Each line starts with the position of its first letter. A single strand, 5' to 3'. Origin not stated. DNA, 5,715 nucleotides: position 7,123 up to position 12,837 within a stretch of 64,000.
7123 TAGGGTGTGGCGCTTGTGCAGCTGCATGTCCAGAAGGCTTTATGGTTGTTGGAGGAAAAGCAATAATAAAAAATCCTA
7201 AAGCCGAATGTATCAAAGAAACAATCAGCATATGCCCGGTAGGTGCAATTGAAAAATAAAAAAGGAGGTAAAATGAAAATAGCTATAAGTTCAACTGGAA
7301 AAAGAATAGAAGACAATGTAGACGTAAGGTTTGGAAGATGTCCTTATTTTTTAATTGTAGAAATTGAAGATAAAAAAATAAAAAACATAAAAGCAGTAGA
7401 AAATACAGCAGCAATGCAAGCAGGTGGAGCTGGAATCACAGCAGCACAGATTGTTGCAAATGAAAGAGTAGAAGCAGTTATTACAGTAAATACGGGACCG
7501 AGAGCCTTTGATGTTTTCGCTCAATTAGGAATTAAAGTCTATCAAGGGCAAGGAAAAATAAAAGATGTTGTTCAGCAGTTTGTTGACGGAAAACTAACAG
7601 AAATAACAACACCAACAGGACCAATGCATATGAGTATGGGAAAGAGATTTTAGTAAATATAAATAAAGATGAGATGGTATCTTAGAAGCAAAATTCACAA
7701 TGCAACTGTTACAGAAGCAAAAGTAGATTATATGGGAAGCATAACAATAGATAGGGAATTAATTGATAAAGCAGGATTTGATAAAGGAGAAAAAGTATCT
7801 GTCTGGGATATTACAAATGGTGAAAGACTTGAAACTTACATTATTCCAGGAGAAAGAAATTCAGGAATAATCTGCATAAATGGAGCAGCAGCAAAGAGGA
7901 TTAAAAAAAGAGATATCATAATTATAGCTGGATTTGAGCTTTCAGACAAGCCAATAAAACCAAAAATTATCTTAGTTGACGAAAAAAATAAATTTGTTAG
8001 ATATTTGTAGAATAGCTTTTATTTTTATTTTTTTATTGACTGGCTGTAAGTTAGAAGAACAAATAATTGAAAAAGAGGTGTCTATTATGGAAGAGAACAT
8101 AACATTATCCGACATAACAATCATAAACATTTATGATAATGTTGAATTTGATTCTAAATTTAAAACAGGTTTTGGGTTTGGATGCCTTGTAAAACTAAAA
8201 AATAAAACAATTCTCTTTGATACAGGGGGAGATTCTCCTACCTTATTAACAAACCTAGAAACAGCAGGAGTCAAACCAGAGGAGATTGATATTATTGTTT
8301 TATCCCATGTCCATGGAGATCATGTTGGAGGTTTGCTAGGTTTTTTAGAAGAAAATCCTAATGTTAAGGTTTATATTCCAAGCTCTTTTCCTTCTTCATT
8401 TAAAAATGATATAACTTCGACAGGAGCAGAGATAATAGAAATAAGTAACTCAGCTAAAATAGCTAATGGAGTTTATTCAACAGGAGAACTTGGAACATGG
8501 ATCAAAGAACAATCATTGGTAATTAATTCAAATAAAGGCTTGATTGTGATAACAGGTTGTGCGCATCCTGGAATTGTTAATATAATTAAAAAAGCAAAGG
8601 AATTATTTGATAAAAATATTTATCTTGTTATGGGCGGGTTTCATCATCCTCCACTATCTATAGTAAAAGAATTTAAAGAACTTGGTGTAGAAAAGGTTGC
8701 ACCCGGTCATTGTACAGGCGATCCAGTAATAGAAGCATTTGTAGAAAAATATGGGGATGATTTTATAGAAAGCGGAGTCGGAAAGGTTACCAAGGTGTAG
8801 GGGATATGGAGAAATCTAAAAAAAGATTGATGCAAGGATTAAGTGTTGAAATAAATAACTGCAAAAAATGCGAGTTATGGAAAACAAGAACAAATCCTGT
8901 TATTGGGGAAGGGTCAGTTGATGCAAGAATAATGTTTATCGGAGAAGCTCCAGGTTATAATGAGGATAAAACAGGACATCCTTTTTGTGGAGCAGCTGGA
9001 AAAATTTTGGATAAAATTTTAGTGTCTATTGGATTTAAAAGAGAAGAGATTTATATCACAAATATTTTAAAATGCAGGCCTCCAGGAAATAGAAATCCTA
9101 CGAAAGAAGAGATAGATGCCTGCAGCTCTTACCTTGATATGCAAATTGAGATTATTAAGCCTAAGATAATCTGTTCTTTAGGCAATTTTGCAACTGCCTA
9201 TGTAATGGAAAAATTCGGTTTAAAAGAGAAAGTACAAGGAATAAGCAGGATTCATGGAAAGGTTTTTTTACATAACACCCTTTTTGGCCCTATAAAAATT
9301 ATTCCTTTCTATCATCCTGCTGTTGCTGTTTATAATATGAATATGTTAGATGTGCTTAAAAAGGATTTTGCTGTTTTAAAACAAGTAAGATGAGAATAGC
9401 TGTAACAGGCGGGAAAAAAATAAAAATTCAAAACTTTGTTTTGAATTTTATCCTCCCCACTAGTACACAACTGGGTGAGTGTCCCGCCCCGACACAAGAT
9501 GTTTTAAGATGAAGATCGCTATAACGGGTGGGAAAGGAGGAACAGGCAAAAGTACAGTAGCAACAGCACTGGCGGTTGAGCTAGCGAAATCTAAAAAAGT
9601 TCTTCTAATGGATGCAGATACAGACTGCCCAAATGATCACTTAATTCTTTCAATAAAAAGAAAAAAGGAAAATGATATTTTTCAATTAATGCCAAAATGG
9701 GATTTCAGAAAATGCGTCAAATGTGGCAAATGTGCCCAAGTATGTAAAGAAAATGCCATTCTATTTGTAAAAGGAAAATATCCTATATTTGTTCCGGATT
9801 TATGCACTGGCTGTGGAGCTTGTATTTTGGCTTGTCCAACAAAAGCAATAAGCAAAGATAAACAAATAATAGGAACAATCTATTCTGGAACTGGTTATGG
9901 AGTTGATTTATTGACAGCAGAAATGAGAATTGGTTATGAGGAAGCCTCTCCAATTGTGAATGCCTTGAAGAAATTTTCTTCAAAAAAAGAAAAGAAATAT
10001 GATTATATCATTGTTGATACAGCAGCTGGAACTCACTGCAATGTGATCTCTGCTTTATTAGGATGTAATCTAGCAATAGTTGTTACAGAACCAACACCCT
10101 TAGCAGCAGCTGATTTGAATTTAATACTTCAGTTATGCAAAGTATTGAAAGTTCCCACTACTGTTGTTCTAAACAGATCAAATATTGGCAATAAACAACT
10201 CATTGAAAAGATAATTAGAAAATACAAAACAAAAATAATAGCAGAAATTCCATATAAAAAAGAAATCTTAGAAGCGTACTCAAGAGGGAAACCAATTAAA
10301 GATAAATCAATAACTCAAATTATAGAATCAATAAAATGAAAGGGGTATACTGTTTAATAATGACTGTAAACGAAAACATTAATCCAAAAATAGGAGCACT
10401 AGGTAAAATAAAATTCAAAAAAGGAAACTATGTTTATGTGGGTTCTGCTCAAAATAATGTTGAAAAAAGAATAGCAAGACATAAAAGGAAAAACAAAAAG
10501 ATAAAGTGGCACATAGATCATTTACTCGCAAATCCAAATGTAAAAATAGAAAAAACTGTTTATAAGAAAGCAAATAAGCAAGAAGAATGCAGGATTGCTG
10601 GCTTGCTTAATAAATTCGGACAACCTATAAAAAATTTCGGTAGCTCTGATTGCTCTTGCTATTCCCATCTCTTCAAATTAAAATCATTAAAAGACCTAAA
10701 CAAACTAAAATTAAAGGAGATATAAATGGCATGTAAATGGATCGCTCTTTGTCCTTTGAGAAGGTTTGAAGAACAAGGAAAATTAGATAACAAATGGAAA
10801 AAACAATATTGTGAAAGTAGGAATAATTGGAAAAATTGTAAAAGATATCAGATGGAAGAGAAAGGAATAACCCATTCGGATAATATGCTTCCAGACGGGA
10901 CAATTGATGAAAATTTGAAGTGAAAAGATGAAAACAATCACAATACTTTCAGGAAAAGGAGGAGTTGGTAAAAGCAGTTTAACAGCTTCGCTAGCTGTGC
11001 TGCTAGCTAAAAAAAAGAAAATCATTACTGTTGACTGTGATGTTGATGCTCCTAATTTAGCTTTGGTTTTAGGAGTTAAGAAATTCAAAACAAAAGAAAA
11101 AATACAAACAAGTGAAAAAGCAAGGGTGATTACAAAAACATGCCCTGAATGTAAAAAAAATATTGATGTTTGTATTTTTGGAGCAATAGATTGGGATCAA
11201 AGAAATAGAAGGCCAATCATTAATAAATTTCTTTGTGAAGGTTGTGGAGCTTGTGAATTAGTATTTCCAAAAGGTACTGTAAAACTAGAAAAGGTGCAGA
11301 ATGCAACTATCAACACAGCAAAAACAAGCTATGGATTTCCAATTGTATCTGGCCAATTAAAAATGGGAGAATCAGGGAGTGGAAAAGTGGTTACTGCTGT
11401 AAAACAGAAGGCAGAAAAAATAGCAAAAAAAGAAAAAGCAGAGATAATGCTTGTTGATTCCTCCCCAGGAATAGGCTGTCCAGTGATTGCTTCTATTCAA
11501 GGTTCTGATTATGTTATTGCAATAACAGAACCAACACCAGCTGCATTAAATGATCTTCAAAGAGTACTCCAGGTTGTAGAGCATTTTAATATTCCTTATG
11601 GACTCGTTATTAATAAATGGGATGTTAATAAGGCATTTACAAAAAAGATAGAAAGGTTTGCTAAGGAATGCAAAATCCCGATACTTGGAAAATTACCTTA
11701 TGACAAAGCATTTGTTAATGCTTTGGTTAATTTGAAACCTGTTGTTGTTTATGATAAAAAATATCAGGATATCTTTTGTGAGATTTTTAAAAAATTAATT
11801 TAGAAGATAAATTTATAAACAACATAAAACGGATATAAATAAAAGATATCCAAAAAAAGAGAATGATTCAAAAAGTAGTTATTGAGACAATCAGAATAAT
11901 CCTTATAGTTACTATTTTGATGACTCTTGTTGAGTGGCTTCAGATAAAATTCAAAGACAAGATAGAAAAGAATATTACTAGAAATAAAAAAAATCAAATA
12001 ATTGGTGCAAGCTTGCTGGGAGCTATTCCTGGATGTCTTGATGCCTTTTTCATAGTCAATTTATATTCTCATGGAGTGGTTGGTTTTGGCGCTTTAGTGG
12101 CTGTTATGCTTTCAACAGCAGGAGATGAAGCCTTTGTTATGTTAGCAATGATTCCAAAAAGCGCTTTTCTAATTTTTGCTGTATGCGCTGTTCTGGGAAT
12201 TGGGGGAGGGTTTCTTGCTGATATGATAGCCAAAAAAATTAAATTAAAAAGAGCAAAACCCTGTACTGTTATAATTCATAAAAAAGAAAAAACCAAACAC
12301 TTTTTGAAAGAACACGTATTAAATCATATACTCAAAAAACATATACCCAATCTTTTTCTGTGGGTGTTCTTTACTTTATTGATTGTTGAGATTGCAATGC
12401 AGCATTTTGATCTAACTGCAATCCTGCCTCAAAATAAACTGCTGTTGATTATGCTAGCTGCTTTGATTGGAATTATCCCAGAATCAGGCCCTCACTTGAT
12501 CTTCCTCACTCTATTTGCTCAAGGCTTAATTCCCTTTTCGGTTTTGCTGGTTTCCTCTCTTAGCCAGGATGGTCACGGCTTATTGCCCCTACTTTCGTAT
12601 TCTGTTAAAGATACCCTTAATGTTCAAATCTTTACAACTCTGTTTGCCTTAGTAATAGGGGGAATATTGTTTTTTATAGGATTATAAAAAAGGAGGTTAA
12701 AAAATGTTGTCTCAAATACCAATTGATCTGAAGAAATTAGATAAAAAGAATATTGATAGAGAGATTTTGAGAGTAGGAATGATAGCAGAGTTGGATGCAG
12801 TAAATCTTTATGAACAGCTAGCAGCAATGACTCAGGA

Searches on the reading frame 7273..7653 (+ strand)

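Call 52: search_protein_families(library=pfam, proteins=[window:7273-7653:+], max_evalue=0.00001)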
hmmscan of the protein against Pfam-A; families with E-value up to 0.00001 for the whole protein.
window:7273-7653:+ (126 aa): 1 family
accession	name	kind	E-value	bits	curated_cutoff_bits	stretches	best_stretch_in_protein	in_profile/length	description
PF02579.22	Nitro_FeMo-Co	-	4.4e-22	78.6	26.3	1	13-104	2-93/94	Dinitrogenase iron-molybdenum cofactor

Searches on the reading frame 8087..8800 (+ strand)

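Call 48: search_protein_families(library=pfam, proteins=[window:8087-8800:+], max_evalue=0.00001)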
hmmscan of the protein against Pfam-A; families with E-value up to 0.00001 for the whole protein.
window:8087-8800:+ (237 aa): 2 families
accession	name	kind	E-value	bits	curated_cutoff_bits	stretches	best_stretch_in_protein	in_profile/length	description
PF00753.33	Lactamase_B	-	5.6e-15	56.2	22.7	1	34-109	10-86/196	Metallo-beta-lactamase superfamily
PF12706.13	Lactamase_B_2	-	2.4e-07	31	27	1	41-105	2-70/200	Beta-lactamase superfamily domain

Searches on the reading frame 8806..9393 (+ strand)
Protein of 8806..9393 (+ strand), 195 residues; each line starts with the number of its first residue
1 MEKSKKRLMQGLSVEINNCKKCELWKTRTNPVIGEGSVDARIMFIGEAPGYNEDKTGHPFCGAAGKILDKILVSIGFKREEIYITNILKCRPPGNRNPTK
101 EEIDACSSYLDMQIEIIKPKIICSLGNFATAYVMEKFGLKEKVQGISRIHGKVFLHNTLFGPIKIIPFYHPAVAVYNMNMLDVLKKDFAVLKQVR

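Call 48: search_protein_families(library=pfam, proteins=[window:8806-9393:+], max_evalue=0.00001)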
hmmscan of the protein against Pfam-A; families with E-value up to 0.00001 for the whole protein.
window:8806-9393:+ (195 aa): 1 family
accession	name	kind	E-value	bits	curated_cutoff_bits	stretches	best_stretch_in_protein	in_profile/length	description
PF03167.25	UDG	-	3.6e-36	124.8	24.3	1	34-180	2-127/141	Uracil DNA glycosylase superfamily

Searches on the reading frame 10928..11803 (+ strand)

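Call 49: search_protein_families(library=pfam, proteins=[window:10928-11803:+], max_evalue=0.00001)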
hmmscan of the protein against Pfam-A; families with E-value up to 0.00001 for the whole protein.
window:10928-11803:+ (291 aa): 6 families
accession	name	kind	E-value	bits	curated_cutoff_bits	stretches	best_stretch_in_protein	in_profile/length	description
PF01656.29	CbiA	-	4.3e-23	82.1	25.4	1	4-271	1-124/125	CobQ/CobB/MinD/ParA nucleotide binding domain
PF10609.15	ParA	-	5.3e-20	72.3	27.1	2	2-58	4-61/246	NUBPL iron-transfer P-loop NTPase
PF13614.12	AAA_31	-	4.8e-13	49.9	27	1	1-62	1-62/177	AAA domain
PF00142.24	Fer4_NifH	-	3.4e-09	37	25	0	7-56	5-55/271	4Fe-4S iron sulfur cluster binding proteins, NifH/frxC family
PF02374.21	ArsA_ATPase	-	5.3e-07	29.6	24.3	1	4-60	3-59/305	Anion-transporting ATPase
PF03193.22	RsgA_GTPase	-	9e-06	26.1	30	0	3-23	107-127/174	RsgA GTPase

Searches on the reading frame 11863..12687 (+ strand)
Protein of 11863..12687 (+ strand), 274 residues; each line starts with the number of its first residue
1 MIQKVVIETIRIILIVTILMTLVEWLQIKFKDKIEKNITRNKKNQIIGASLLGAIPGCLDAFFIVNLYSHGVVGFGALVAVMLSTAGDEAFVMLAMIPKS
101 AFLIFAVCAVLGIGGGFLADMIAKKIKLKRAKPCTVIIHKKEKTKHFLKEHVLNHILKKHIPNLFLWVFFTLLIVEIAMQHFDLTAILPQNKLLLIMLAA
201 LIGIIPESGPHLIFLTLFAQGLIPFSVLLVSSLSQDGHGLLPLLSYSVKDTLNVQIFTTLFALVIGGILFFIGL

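Call 49: search_protein_families(library=pfam, proteins=[window:11863-12687:+], max_evalue=0.00001)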
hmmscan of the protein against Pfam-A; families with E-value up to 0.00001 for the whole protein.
window:11863-12687:+ (274 aa): 1 family
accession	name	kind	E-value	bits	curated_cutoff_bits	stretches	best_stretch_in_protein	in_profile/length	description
PF11449.14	ArsP_2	-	3.8e-43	148.5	32.5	2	16-151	21-158/359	Putative, 10TM heavy-metal exporter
